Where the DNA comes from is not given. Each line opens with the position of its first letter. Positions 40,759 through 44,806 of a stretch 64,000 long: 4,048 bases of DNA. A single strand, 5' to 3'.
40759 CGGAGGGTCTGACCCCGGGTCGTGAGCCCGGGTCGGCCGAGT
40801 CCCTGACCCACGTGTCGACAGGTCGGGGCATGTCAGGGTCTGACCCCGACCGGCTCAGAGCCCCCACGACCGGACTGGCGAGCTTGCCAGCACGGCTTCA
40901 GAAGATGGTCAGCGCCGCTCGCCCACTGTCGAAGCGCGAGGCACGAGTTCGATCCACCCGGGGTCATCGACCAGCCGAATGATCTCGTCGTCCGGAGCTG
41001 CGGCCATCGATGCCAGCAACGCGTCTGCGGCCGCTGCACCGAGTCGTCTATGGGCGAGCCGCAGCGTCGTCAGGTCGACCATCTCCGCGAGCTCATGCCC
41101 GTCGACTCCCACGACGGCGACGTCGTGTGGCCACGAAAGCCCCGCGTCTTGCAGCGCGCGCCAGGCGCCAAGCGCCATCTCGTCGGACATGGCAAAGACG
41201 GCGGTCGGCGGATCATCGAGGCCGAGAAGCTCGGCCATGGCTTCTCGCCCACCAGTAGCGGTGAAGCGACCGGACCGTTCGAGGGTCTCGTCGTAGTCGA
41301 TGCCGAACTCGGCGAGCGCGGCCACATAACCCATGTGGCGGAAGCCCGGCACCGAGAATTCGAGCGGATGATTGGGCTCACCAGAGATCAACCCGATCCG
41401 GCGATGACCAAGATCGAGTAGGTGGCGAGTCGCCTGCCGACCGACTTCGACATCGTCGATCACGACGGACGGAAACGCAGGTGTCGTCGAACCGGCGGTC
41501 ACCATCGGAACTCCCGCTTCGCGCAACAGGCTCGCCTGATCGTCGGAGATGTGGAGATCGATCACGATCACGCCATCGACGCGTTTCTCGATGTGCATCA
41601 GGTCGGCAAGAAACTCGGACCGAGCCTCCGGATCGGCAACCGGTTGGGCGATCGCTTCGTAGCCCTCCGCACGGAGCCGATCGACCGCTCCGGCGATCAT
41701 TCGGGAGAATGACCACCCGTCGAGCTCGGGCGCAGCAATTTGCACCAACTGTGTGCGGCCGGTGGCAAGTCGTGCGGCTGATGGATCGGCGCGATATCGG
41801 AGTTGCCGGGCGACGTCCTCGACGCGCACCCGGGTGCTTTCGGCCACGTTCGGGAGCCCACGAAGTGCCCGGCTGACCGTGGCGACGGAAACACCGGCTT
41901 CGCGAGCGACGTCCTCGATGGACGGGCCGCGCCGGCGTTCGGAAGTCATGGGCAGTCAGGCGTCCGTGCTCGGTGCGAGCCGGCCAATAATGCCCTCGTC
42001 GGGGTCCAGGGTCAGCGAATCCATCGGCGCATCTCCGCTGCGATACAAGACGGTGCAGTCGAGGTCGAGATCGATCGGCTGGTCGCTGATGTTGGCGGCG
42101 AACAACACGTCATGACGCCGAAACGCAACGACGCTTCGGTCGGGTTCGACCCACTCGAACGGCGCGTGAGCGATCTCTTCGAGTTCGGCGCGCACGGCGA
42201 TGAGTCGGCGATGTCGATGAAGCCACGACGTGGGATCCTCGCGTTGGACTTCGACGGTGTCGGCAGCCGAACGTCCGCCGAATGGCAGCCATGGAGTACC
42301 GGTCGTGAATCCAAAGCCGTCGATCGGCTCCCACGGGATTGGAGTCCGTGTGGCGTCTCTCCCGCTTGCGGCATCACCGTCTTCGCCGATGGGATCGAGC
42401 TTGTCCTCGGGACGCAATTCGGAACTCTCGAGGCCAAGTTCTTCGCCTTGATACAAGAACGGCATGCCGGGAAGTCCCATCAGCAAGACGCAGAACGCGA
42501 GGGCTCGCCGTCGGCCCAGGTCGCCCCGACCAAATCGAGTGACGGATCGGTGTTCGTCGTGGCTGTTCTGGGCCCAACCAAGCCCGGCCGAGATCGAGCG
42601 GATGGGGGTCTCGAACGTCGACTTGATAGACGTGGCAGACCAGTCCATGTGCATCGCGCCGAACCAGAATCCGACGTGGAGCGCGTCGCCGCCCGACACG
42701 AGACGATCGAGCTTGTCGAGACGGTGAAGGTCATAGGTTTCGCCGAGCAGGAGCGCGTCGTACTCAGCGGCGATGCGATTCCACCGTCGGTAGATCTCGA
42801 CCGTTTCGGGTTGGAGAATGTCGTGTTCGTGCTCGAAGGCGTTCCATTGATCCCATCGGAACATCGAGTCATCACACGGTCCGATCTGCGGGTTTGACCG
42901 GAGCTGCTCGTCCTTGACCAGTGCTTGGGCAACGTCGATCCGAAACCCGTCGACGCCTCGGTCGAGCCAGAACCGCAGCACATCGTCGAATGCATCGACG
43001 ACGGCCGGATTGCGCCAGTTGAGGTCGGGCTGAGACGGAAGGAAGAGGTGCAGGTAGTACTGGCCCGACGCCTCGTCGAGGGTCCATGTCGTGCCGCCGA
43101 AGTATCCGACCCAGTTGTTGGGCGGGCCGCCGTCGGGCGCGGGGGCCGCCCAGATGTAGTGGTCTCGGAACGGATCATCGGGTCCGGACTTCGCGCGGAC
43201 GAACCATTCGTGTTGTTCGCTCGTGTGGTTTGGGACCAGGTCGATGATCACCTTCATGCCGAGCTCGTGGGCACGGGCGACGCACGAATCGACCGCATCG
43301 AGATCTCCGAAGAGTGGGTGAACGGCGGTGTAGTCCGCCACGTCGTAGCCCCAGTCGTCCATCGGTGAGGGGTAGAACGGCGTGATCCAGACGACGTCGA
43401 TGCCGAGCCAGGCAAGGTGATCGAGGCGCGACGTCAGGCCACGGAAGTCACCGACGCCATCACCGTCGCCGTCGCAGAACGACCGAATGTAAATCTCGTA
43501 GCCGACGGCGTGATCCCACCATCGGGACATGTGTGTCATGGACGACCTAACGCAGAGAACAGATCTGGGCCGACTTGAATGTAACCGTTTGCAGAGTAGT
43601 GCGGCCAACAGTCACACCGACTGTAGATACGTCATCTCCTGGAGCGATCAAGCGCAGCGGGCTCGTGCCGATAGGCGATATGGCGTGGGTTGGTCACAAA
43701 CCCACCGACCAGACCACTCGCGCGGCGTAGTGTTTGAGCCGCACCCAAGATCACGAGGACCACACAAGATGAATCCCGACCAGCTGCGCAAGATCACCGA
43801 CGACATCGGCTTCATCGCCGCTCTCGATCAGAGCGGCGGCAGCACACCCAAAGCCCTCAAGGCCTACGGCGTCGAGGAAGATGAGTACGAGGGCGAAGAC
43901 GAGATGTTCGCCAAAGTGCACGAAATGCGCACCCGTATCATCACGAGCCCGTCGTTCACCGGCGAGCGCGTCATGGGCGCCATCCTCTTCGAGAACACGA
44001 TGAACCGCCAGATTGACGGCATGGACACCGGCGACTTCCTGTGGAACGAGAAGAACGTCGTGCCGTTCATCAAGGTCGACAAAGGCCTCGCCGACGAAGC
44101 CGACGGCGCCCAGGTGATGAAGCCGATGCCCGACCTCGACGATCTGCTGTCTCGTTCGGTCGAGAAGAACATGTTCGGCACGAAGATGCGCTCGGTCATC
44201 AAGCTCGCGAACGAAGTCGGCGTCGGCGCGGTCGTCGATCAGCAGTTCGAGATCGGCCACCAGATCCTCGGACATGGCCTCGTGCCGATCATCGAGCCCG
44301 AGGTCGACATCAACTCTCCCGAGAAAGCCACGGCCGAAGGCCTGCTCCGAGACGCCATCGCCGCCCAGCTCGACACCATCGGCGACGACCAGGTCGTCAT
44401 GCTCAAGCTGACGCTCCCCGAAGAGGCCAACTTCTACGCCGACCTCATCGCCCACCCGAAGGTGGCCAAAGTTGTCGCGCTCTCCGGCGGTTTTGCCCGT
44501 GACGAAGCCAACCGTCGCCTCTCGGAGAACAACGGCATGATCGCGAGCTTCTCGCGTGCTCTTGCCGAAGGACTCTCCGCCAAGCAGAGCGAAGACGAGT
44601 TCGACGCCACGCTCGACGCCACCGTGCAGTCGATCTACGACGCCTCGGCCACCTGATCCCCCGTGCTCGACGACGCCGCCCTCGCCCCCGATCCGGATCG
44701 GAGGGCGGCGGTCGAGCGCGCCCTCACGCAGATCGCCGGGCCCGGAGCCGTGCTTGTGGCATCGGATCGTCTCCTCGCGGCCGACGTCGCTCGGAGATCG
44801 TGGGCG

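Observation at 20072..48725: Hyper-abundant 13-nt palindrome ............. forms REP-like clusters at gene 3' ends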

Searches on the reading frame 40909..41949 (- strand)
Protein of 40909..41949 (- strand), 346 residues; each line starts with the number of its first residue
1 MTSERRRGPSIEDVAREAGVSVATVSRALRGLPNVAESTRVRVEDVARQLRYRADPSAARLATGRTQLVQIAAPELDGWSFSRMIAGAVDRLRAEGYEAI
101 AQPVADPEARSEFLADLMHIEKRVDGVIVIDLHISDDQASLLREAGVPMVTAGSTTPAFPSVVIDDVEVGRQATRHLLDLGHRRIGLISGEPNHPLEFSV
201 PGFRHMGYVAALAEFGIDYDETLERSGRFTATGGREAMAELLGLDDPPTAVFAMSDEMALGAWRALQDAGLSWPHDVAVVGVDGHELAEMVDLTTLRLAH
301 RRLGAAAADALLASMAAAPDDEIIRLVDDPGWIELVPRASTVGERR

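Call 8: search_protein_families(library=pfam, proteins=[window:40909-41949:-], max_evalue=0.01)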
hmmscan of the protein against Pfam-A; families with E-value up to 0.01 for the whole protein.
window:40909-41949:- (346 aa): 7 families
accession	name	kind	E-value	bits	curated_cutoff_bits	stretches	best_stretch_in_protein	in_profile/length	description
PF13377.12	Peripla_BP_3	-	1.2e-27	97.5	26.5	1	175-341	2-167/167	Periplasmic binding protein-like domain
PF00532.27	Peripla_BP_1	-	4.6e-24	85.8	22.2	1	121-315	55-261/281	Periplasmic binding proteins and sugar binding domain of LacI family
PF00356.27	LacI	-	7.9e-15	54.8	27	1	10-53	1-44/46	Bacterial regulatory proteins, lacI family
PF13407.12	Peripla_BP_4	-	1.4e-13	51.4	35.1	1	81-285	13-219/258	Periplasmic binding protein domain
PF13560.12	HTH_31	-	0.0043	17.8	27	1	6-35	12-41/64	Helix-turn-helix domain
PF01381.28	HTH_3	-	0.0078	16.7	23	0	10-32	11-33/55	Helix-turn-helix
PF09339.16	HTH_IclR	-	0.008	16.4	22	0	4-32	14-42/52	IclR helix-turn-helix domain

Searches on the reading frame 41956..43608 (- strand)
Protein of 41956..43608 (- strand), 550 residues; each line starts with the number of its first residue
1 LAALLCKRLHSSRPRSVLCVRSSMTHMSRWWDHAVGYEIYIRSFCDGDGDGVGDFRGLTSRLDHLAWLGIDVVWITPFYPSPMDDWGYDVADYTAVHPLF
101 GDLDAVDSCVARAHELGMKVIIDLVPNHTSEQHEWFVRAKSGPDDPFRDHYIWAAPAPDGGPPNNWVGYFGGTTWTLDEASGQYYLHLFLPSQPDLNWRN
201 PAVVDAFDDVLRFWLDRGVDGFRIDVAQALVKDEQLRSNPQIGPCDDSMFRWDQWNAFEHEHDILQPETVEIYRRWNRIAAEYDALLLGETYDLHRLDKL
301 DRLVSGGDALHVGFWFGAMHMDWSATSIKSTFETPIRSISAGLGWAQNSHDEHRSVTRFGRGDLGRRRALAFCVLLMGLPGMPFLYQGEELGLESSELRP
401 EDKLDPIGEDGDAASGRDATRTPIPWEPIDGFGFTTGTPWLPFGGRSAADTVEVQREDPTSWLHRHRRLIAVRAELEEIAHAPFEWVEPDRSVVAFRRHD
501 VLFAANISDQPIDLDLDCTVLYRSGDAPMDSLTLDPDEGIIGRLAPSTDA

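Call 8: search_protein_families(library=pfam, proteins=[window:41956-43608:-], max_evalue=0.01)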
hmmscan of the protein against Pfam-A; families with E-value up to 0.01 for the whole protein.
window:41956-43608:- (550 aa): 2 families
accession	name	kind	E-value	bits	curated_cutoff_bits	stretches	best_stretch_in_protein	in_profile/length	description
PF00128.31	Alpha-amylase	-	3.9e-104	349.8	22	1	39-479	2-443/446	Alpha amylase, catalytic domain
PF11941.14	DUF3459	-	5.3e-05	24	22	1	466-538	2-86/90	Domain of unknown function (DUF3459)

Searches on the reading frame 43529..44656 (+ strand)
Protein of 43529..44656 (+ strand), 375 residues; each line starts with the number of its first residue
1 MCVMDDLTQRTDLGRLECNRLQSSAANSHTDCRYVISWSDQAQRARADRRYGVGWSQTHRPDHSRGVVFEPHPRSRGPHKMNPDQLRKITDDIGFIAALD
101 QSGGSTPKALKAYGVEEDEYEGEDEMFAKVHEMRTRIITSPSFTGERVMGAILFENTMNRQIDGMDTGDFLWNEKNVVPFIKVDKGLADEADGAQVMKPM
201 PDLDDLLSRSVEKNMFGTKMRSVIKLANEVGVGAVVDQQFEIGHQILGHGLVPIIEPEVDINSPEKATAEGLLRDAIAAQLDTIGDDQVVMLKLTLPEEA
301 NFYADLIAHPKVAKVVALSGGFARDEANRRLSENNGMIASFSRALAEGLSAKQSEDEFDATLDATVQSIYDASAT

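Call 8: search_protein_families(library=pfam, proteins=[window:43529-44656:+], max_evalue=0.01)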
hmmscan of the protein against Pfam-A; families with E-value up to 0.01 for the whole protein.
window:43529-44656:+ (375 aa): 1 family
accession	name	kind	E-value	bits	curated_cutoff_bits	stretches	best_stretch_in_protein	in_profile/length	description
PF00274.25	Glycolytic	-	1.2e-10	41.2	22.2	1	96-262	16-180/349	Fructose-bisphosphate aldolase class-I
